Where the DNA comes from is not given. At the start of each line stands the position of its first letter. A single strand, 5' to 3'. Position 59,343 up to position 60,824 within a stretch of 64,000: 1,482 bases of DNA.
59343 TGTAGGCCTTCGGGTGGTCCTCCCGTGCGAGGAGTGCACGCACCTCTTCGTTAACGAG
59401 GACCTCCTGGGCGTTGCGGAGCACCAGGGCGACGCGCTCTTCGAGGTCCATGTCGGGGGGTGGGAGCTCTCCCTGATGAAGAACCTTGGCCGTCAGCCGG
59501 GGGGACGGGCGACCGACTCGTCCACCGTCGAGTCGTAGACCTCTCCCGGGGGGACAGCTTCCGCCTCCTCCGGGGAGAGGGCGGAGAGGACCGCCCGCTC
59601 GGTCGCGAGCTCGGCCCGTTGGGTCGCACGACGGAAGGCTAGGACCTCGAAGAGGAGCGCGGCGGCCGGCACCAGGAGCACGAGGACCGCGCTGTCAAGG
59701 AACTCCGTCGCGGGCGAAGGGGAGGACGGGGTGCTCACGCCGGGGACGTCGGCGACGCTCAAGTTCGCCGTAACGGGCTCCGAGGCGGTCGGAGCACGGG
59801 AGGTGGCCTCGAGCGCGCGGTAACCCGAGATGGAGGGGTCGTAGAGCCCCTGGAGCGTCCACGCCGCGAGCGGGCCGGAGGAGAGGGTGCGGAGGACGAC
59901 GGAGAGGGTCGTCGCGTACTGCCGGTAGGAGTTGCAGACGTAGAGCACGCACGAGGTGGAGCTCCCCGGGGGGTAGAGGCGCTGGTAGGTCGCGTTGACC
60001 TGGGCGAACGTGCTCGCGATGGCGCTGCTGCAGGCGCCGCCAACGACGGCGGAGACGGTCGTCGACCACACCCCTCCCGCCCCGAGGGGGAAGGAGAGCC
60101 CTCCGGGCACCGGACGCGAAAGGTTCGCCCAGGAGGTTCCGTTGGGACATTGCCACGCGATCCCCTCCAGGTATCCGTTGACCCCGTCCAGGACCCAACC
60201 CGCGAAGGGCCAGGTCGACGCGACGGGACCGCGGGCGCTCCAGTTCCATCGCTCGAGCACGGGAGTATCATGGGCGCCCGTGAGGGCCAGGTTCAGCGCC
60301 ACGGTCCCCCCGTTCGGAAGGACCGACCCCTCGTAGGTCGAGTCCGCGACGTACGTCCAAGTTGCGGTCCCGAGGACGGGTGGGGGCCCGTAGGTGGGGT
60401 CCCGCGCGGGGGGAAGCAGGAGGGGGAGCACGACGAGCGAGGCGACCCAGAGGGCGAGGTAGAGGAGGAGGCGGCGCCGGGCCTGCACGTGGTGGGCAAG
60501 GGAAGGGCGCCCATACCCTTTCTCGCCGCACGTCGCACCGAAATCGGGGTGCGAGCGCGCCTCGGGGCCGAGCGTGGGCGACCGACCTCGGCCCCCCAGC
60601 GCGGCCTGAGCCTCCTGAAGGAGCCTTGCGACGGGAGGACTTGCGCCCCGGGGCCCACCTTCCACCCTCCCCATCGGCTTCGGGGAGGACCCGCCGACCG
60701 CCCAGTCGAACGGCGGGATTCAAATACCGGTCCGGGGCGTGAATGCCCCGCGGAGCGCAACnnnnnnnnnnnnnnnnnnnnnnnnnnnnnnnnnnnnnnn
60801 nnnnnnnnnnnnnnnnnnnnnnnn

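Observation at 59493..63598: Tandem family of small bitopic membrane proteins with a shared Cys-pair ectodomain and diversified cytoplasmic tails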

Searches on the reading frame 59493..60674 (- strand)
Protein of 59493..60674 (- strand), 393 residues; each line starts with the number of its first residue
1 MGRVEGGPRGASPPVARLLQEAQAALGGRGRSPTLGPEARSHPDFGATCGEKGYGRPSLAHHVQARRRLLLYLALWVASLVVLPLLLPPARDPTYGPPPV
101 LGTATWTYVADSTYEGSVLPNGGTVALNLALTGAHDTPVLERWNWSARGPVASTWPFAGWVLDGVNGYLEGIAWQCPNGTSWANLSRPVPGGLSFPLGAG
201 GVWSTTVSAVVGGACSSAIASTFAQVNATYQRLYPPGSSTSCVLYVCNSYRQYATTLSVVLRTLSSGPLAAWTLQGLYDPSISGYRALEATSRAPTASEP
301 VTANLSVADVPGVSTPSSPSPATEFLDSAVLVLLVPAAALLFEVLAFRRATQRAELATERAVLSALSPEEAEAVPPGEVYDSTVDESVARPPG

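Call 4: search_protein_families(library=pfam, proteins=[window:59493-60674:-], max_evalue=1)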
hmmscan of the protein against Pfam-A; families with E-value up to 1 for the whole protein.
window:59493-60674:- (393 aa): 0 families

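Call 5: search_protein_families(library=ncbifam, proteins=[window:59493-60674:-], max_evalue=1)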
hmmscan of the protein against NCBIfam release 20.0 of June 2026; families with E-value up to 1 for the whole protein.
window:59493-60674:- (393 aa): 1 family
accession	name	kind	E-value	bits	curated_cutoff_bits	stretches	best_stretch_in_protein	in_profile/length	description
NF052343.1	hydrazine_HDH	equivalog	0.24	9.7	900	1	211-249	183-221/564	hydrazine dehydrogenase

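Call 60: search_solved_structures(query=window:59493-60488:-, max_evalue=1)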
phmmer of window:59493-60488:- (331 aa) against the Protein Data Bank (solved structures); distinct sequences matched with E-value up to 1: 3.
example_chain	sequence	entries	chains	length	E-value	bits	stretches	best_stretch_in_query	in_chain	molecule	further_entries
9loc_A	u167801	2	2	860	0.076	15.7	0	17-74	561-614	Fc receptor-like protein 5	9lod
4qyb_A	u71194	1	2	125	0.13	14.9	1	50-110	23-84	Uncharacterized protein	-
4pup_A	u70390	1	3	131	0.15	14.7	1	50-110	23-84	Uncharacterized protein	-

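Call 81: search_protein_families(library=padloc, proteins=[window:59493-60488:-], max_evalue=0.01)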
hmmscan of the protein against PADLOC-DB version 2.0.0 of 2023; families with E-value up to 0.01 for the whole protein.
window:59493-60488:- (331 aa): 0 families
